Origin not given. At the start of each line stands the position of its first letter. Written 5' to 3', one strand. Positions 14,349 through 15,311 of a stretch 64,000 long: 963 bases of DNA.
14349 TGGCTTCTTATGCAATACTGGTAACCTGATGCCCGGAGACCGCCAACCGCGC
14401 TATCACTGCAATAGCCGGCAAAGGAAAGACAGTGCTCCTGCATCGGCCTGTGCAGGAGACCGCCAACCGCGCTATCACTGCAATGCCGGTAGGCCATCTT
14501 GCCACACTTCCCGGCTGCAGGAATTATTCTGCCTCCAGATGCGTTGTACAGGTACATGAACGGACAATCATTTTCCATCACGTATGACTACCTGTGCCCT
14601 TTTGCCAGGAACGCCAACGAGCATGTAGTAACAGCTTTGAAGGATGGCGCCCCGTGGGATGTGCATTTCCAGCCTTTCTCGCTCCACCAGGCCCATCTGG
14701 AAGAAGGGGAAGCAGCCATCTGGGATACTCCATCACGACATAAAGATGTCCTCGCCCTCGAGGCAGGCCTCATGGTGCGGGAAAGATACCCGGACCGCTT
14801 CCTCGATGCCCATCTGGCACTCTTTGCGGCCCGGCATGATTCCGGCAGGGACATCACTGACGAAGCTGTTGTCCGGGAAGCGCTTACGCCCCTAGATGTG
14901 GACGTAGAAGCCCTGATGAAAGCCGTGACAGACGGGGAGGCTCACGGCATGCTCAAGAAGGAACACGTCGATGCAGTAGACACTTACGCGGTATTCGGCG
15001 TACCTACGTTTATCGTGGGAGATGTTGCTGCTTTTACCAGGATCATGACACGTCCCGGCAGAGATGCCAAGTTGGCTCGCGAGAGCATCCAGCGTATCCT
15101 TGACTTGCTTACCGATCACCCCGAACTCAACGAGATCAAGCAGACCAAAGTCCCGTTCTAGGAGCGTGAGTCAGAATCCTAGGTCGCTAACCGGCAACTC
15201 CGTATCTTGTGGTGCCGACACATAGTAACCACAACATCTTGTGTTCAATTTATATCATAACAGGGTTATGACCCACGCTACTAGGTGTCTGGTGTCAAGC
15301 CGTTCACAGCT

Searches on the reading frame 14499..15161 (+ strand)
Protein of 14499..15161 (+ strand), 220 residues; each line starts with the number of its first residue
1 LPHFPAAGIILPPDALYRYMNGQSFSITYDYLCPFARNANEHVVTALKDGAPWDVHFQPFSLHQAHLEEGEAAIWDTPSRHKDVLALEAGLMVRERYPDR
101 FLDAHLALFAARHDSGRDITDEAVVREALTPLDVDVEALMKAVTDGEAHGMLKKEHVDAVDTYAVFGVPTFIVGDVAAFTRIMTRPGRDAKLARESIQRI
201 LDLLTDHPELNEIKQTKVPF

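Call 43: search_protein_families(library=pfam, proteins=[window:14499-15161:+], max_evalue=0.0001)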
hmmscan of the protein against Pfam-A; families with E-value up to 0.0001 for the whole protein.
window:14499-15161:+ (220 aa): 1 family
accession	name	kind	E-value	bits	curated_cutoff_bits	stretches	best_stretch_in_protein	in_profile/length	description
PF01323.26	DSBA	-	9.3e-12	45.6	25.6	1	29-178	6-177/191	DSBA-like thioredoxin domain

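Call 50: find_encoding_contigs(protein=window:14499-15161:+, flank=10000, max_places=10)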
Protein window:14499-15161:+ (220 aa): 2 contigs read that carry it; 2 places shown.
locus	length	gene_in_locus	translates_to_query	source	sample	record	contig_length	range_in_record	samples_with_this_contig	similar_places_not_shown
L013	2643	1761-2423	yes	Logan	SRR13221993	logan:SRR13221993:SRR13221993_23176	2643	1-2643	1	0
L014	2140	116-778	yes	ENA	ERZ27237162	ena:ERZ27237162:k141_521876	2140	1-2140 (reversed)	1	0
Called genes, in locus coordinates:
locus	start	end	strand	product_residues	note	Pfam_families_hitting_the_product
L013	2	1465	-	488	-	?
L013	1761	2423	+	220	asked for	PF01323:DSBA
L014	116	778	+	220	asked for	PF01323:DSBA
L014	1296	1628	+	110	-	-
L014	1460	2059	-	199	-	PF05724:TPMT, PF03848:TehB, PF13489:Methyltransf_23, PF08241:Methyltransf_11, PF08242:Methyltransf_12, PF13649:Methyltransf_25, PF13847:Methyltransf_31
